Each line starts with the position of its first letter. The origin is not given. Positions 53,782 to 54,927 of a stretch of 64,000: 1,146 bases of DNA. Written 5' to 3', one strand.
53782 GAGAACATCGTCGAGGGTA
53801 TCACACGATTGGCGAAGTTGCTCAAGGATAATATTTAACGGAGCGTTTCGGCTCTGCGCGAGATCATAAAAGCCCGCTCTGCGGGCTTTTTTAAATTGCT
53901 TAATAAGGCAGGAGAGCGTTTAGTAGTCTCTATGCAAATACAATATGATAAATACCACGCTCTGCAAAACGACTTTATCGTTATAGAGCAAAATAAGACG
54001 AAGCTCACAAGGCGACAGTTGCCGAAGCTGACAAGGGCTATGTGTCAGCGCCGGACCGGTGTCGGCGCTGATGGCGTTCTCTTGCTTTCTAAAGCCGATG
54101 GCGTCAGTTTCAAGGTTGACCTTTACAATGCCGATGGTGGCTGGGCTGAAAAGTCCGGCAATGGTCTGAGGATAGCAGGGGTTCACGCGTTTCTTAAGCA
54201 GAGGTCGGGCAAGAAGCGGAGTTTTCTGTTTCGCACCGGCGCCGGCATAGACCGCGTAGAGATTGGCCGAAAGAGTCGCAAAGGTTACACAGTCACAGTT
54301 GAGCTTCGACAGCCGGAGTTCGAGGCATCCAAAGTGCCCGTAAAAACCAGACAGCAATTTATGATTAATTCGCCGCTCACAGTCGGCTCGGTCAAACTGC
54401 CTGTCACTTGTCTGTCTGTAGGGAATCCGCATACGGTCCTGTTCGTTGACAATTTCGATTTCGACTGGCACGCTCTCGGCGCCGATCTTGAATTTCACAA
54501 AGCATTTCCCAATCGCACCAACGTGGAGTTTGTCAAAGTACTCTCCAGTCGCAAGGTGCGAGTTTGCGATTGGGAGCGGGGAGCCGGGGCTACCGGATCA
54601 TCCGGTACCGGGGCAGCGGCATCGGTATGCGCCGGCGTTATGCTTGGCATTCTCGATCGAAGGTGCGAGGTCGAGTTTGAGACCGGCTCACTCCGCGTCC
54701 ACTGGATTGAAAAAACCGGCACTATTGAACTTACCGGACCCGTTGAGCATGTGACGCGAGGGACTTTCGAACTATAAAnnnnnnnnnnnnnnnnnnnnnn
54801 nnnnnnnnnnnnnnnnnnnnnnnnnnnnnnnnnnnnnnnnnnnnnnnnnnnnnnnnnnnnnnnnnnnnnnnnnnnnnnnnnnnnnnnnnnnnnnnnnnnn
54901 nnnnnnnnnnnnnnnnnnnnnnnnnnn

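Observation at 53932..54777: DapF homologue in which both catalytic cysteines read as serine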

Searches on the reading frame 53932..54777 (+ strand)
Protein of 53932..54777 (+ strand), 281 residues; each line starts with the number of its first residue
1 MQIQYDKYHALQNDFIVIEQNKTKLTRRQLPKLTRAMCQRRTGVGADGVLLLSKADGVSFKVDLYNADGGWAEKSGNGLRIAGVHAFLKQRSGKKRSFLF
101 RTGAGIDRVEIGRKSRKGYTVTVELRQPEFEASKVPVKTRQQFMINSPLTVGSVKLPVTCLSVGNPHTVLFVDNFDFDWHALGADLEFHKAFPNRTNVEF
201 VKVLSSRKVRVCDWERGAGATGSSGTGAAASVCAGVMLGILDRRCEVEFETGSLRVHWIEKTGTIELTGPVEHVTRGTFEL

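Call 3: search_protein_families(library=pfam, proteins=[window:53932-54777:+], max_evalue=0.01)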
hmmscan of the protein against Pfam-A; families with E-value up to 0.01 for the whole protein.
window:53932-54777:+ (281 aa): 1 family
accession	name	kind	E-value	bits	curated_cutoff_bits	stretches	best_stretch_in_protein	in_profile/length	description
PF01678.24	DAP_epimerase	-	5.3e-41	139.9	34.7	2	160-274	2-121/121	Diaminopimelate epimerase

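Call 4: search_protein_families(library=ncbifam, proteins=[window:53932-54777:+], max_evalue=0.01)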
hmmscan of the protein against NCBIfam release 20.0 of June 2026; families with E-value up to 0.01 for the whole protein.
window:53932-54777:+ (281 aa): 2 families
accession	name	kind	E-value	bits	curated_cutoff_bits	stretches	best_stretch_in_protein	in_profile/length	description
TIGR00652.1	DapF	equivalog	2.7e-65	220.5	114.65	1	3-279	1-268/270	diaminopimelate epimerase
NF038284.1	bifunc_DapF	exception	4.8e-18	65.4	350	1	34-240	34-224/254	bifunctional diaminopimelate epimerase/glutamate racemase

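Call 5: find_homologous_proteins(query=window:53932-54777:+, max_evalue=1e-10)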
Query window:53932-54777:+ (281 aa): 6008 proteins with E <= 1e-10 among 8000 candidates; the best 120 are listed.
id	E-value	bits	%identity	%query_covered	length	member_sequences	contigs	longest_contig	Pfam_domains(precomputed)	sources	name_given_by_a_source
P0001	1.2e-186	637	100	100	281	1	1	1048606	PF01678.25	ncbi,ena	-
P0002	5.0e-141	487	74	100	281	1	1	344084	PF01678.25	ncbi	ncbi:MAG: diaminopimelate epimerase [Candidatus Zixiibacteriota bacterium]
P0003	2.0e-124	433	65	100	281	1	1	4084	PF01678.25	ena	-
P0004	1.7e-121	423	66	100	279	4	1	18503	PF01678.25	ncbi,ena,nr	ncbi:MAG: diaminopimelate epimerase [candidate division Zixibacteria bacterium]|nr:diaminopimelate e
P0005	6.4e-121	421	66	100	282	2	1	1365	PF01678.25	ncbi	-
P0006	2.4e-120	419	66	100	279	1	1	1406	PF01678.25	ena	-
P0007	6.1e-120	418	65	100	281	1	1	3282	PF01678.25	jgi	jgi:diaminopimelate epimerase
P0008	2.7e-119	416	64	100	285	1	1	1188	PF01678.25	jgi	-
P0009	1.5e-117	410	63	100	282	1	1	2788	PF01678.25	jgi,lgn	-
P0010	6.7e-116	405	62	99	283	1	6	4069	PF01678.25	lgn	-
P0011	1.1e-115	404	60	100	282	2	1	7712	PF01678.25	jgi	-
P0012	1.7e-114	400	62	99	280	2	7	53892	PF01678.25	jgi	-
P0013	1.8e-114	400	61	100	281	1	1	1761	PF01678.25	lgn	-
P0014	8.2e-114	398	62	99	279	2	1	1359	PF01678.25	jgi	-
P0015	1.2e-113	397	60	100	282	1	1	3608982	PF01678.25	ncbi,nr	ncbi:MAG: diaminopimelate epimerase [Candidatus Zixiibacteriota bacterium]|nr:MAG: diaminopimelate e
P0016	2.0e-113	397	61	100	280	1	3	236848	PF01678.25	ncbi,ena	-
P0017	3.6e-113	396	61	100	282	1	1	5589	PF01678.25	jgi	jgi:diaminopimelate epimerase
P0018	5.1e-113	395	60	100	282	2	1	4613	PF01678.25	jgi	-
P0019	1.9e-112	393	61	100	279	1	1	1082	PF01678.25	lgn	-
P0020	3.8e-112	392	61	100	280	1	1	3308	PF01678.25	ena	-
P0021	3.9e-112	392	61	100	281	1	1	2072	PF01678.25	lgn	-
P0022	4.0e-112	392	60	100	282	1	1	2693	PF01678.25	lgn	-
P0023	6.7e-112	392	61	99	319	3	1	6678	PF01678.25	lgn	-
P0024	8.6e-112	391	61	99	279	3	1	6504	PF01678.25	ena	-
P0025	4.5e-111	389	60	100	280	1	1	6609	PF01678.25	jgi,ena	-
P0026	1.5e-110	387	61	100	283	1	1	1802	PF01678.25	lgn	-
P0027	1.6e-110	387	58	100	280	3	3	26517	PF01678.25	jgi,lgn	-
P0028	1.8e-110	387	59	100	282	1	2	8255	PF01678.25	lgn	-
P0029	5.4e-110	385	60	99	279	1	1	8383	PF01678.25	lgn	-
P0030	6.1e-110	385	60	99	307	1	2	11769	PF01678.25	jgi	jgi:diaminopimelate epimerase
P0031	7.3e-110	385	61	100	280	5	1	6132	PF01678.25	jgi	-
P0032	9.2e-110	385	59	100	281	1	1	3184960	PF01678.25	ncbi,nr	ncbi:MAG: diaminopimelate epimerase [Candidatus Zixiibacteriota bacterium]|nr:MAG: diaminopimelate e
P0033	1.3e-109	384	59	100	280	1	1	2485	PF01678.25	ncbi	-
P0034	2.4e-109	383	59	100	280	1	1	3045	PF01678.25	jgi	jgi:diaminopimelate epimerase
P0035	2.5e-109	383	60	100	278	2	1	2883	PF01678.25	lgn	-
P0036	3.6e-109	383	61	100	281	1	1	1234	PF01678.25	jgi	-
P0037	7.6e-109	382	59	100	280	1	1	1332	PF01678.25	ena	-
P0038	2.9e-108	380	58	100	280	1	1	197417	PF01678.25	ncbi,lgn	-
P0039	4.7e-108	379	59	99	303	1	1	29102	PF01678.25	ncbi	-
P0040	9.7e-108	378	60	100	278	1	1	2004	PF01678.25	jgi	jgi:diaminopimelate epimerase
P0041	1.1e-107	378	60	100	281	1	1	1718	PF01678.25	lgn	-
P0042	2.4e-107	377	59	100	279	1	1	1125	PF01678.25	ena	-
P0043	2.6e-107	377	58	99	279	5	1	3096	PF01678.25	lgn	-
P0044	2.7e-107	376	58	100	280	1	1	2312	PF01678.25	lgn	-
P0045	6.6e-107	375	58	100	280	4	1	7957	PF01678.25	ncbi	-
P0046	2.4e-106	373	57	99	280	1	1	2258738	PF01678.25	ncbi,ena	-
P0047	1.2e-105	371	59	100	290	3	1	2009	PF01678.25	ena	-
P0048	2.3e-105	370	58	100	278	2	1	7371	PF01678.25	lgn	-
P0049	3.5e-105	370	58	99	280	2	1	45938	PF01678.25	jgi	-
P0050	6.0e-105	369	57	100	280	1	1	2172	PF01678.25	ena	-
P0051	6.8e-105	369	56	100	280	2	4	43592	PF01678.25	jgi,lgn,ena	-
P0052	8.4e-105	368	58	99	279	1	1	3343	PF01678.25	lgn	-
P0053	1.5e-104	368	59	100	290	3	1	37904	PF01678.25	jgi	-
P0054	1.5e-104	368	57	100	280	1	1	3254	PF01678.25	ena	-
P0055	2.0e-104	367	59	100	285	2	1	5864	PF01678.25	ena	-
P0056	2.0e-104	367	58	100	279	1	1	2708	PF01678.25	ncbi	-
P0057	2.4e-104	367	57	100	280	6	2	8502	PF01678.25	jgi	jgi:diaminopimelate epimerase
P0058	2.6e-104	367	57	100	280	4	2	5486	PF01678.25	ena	-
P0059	2.9e-104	367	58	100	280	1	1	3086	PF01678.25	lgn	-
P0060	3.0e-104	367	58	100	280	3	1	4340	PF01678.25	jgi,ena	-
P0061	4.5e-104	366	57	100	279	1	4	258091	PF01678.25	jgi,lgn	jgi:diaminopimelate epimerase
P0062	4.9e-104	366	58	100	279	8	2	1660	PF01678.25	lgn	-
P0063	6.6e-104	365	58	100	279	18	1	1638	PF01678.25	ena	-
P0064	7.9e-104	365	57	100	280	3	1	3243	PF01678.25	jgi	-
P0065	8.2e-104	365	58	99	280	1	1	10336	PF01678.25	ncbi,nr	ncbi:MAG TPA: diaminopimelate epimerase [Candidatus Deferrimicrobium sp.]|nr:diaminopimelate epimera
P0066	9.4e-104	365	58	100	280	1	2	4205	PF01678.25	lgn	-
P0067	1.5e-103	364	56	100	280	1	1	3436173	PF01678.25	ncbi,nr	ncbi:MAG: diaminopimelate epimerase [Candidatus Zixiibacteriota bacterium]|nr:MAG: diaminopimelate e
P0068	2.1e-103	364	57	100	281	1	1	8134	PF01678.25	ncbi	ncbi:MAG: diaminopimelate epimerase [Candidatus Zixiibacteriota bacterium]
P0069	2.2e-103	364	56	100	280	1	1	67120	PF01678.25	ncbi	-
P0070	2.2e-103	364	57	100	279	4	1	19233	PF01678.25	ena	-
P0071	2.7e-103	363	56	99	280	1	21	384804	PF01678.25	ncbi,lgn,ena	-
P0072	2.8e-103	363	57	100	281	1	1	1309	PF01678.25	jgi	jgi:diaminopimelate epimerase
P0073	3.3e-103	363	58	100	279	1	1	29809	PF01678.25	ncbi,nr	ncbi:MAG: diaminopimelate epimerase [candidate division Zixibacteria bacterium]|nr:diaminopimelate e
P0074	3.4e-103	363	57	100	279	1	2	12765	PF01678.25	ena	-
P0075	3.9e-103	363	57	100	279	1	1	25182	PF01678.25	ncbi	-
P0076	4.1e-103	363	54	100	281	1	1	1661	PF01678.25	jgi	-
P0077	6.1e-103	362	57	100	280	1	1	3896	PF01678.25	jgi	-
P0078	8.3e-103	362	57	100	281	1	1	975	PF01678.25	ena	-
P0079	8.3e-103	362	57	100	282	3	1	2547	PF01678.25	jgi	-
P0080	9.2e-103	362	54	100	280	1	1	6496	PF01678.25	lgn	-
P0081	1.2e-102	361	57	99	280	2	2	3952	PF01678.25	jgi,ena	-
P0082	1.3e-102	361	57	100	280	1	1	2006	PF01678.25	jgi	jgi:diaminopimelate epimerase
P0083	1.6e-102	361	56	100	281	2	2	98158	PF01678.25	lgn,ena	-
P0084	1.8e-102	361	58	100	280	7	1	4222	PF01678.25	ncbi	ncbi:MAG: diaminopimelate epimerase [Candidatus Zixiibacteriota bacterium]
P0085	1.8e-102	361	57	100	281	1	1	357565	PF01678.25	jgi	jgi:diaminopimelate epimerase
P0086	2.6e-102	360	62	91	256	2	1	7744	PF01678.25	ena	-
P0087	2.7e-102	360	58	100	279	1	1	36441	PF01678.25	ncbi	-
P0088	2.7e-102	360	59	100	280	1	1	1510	PF01678.25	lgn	-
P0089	3.9e-102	360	57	100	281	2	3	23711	PF01678.25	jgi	jgi:diaminopimelate epimerase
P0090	4.0e-102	360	57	100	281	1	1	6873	PF01678.25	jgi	jgi:diaminopimelate epimerase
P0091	4.1e-102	360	55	100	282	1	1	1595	PF01678.25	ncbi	-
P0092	4.1e-102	360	59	99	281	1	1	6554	PF01678.25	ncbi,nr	ncbi:diaminopimelate epimerase [candidate division GN15 bacterium]|nr:diaminopimelate epimerase [can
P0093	4.4e-102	359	58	99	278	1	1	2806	PF01678.25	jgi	jgi:diaminopimelate epimerase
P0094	4.8e-102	359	57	99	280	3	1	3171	PF01678.25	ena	-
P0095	4.8e-102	359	56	100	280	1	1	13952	PF01678.25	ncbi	-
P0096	5.1e-102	359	55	100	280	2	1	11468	PF01678.25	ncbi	-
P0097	5.2e-102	359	56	100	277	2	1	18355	PF01678.25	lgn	-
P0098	5.8e-102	359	56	100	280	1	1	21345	PF01678.25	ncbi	-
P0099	5.9e-102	359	58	100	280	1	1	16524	PF01678.25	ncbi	-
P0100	5.9e-102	359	58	99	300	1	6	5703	PF01678.25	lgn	-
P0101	6.5e-102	359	58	100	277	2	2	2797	PF01678.25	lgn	-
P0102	8.6e-102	358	57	99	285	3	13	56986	PF01678.25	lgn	-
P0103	9.2e-102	358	57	100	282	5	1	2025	PF01678.25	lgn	-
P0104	9.5e-102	358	57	100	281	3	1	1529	PF01678.25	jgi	jgi:diaminopimelate epimerase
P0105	1.0e-101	358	56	100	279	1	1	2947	PF01678.25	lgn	-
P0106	1.5e-101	358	57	100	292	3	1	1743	PF01678.25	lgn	-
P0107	1.5e-101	358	55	100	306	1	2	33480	PF01678.25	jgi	-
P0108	1.5e-101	358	56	99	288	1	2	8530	PF01678.25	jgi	-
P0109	1.6e-101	358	53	100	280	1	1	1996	PF01678.25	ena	-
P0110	2.4e-101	357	59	100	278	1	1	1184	PF01678.25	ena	-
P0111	2.7e-101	357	56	100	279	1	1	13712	PF01678.25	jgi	-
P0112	2.9e-101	357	56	100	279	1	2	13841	PF01678.25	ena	-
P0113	3.2e-101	357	57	100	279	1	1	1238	PF01678.25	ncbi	-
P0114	3.5e-101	356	57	100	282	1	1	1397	PF01678.25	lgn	-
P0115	4.0e-101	356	57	100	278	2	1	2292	PF01678.25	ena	-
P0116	4.3e-101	356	57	100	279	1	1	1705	PF01678.25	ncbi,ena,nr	ncbi:MAG: diaminopimelate epimerase [candidate division Zixibacteria bacterium]|nr:diaminopimelate e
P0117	4.3e-101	356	56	99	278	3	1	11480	PF01678.25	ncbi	-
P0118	5.5e-101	356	57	100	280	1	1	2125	PF01678.25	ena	-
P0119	5.7e-101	356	55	100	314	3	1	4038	PF01678.25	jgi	jgi:diaminopimelate epimerase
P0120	5.8e-101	356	55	100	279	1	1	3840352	PF01678.25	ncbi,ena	-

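Call 13: find_related_loci(query=window:53932-54777:+, collection=genome_contigs, flank=10000)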
Query window:53932-54777:+ (281 aa) in genome_contigs; peptide patterns used: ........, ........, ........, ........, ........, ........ (x = any residue, [..] = any of these).
85 stretches matched a pattern; 13 encode a relative of the query (tblastn E <= 1e-3); 13 distinct loci.
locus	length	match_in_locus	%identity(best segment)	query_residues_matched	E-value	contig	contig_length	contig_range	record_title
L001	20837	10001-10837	56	1-281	5e-103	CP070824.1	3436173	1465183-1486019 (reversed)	MAG: Candidatus Zixiibacteriota bacterium isolate bin1124 chromosome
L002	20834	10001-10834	56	1-280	2e-102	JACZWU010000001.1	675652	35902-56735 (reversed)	MAG: Candidatus Zixiibacteriota bacterium isolate B21T1B10 B21T1B10_NODE1, whole genome shotgun sequence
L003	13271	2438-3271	57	1-280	2e-101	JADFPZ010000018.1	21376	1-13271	MAG: Candidatus Zixiibacteriota bacterium isolate B77T1B8 B77T1B8_NODE4041, whole genome shotgun sequence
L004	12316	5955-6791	54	1-281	2e-101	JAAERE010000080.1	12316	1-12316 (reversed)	MAG: bacterium isolate Gpa_37 GpaG_CONTIG460273, whole genome shotgun sequence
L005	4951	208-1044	55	1-281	9e-102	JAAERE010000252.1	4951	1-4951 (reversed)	MAG: bacterium isolate Gpa_37 GpaG_CONTIG1837841, whole genome shotgun sequence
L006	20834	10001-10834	56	1-280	6e-101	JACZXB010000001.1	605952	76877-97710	MAG: Candidatus Zixiibacteriota bacterium isolate B22T1B11 B22T1B11_NODE1, whole genome shotgun sequence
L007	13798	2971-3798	49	2-279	1e-79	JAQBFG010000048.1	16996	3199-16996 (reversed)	MAG: Candidatus Zixiibacteriota bacterium isolate MAG_439_bin-06 439_bin-06_ctg-048, whole genome shotgun sequence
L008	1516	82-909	48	2-279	2e-82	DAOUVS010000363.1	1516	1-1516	MAG TPA_asm: Candidatus Zixiibacteriota bacterium isolate CSMAG_855 CSMAG_855_k127_2387845_length_1516_cov_10.0000, whol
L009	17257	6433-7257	47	1-279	3e-77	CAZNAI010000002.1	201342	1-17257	MAG TPA_asm: uncultured Ignavibacteriales bacterium isolate binchicken_co200_62 genome assembly, contig: k141_1227731, w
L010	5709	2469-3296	47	2-279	1e-76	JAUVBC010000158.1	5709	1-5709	MAG: Candidatus Zixiibacteriota bacterium isolate CSMAG_235 CSMAG_235_k127_10312665_length_5709_cov_8.3221, whole genome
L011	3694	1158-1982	47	1-279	1e-76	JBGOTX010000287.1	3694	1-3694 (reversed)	MAG: Candidatus Zixiibacteriota bacterium isolate OBJ_0618_7090110_152 k141_3294930_length_3694_cov_12.9688, whole genom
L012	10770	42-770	50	36-280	5e-69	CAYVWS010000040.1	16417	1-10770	MAG TPA_asm: uncultured Ignavibacteriales bacterium isolate binchicken_co118_103 genome assembly, contig: NODE_3725_leng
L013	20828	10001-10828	37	1-279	1e-39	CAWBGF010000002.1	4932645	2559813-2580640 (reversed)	MAG: Terriglobia bacterium isolate MFD09222.bin.1.41 genome assembly, contig: contig_58393, whole genome shotgun sequenc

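Call 15: search_protein_representatives(protein=window:53932-54777:+)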
Query: 281 residues. Proteins with E-value up to 0.001 (for the whole library): 16211; up to 1e-10: 8586; up to 1e-30: 921. The best 150 are listed.
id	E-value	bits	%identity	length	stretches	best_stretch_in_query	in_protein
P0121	1.3e-93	329.9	54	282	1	1-280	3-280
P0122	6.9e-75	268.5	47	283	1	1-277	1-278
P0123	4.2e-71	256.1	47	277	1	1-281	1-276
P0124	5.6e-69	249.2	47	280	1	2-279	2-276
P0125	3.5e-64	233.4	44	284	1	3-274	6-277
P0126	5.7e-64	232.7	43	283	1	1-279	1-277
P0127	8.9e-61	222.3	63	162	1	124-279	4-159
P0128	1.5e-60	221.5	43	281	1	2-279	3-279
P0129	4.8e-59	216.6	41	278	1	1-274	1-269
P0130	2.2e-57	211.1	41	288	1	2-279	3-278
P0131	6.2e-54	199.8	38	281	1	3-279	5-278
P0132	3.5e-53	197.3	39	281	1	3-274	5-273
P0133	4.8e-53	196.9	52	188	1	106-280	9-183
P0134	7.6e-53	196.2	41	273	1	1-280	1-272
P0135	1.7e-51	191.8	37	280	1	2-279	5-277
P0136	5.9e-51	190.1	40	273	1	5-277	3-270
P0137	2.0e-49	185.0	40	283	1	9-278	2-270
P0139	3.1e-48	181.1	39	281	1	7-278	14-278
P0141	1.4e-47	179.0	43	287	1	3-279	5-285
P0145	6.7e-47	176.7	40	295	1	8-278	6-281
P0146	9.9e-47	176.2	40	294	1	2-279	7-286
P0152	6.7e-46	173.5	37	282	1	5-279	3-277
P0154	1.3e-45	172.5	40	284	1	4-279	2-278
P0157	2.1e-45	171.9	36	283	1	1-280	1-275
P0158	2.1e-45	171.8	40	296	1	1-279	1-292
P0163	4.7e-45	170.7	35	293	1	3-278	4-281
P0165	6.2e-45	170.3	40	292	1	7-280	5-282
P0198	2.6e-43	165.0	38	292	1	2-279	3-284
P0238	1.8e-41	159.0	42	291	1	4-275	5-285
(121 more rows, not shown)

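Call 19: list_cluster_members(proteins=[P0125, P0129, P0130, P0136, P0146, P0152, P0154, P0157, P0163, P0165])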
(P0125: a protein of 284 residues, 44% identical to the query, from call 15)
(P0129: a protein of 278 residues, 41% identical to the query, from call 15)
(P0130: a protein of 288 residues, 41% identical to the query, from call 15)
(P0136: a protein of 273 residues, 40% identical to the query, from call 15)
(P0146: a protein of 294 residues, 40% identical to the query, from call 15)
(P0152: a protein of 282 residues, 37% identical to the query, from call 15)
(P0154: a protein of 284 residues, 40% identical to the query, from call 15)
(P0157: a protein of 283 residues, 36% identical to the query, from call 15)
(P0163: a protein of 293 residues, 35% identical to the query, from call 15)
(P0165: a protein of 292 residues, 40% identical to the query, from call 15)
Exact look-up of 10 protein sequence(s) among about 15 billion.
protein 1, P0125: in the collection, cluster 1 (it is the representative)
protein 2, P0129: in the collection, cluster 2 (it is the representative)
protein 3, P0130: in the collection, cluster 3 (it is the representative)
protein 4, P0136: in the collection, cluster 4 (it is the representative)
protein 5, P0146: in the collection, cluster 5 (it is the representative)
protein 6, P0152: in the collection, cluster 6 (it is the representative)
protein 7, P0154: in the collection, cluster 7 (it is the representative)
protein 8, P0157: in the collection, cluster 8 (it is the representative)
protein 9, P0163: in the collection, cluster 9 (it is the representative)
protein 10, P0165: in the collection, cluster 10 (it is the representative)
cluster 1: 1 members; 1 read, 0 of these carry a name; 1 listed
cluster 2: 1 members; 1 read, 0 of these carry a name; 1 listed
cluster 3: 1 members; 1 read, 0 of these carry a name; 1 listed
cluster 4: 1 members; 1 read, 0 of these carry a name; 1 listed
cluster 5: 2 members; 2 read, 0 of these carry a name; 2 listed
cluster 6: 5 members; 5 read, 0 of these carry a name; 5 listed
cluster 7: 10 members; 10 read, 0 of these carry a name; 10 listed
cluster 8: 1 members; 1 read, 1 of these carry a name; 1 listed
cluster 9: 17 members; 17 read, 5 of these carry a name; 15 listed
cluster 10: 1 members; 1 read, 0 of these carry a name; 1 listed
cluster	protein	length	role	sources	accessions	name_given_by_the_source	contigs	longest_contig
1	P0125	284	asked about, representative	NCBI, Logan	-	-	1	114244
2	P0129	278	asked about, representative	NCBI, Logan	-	-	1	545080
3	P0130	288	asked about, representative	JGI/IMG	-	-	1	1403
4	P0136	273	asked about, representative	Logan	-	-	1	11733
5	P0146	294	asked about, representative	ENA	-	-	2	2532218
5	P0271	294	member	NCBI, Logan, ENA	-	-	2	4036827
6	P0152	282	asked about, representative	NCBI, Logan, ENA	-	-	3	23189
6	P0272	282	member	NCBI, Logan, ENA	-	-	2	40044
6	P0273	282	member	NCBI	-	-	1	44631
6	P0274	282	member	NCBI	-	-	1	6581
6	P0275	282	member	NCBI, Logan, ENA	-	-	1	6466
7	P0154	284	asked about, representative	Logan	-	-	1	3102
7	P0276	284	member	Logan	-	-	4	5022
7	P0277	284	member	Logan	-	-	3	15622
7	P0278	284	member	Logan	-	-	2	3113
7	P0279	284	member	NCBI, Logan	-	-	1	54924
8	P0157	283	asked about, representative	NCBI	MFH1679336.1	MAG: diaminopimelate epimerase [Candidatus Eisenbacteria bacterium]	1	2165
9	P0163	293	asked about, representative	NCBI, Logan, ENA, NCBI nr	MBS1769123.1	MAG: diaminopimelate epimerase [Acidobacteria bacterium] | diaminopimelate epimerase [Acidobacteriota bacterium]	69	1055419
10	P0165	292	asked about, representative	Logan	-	-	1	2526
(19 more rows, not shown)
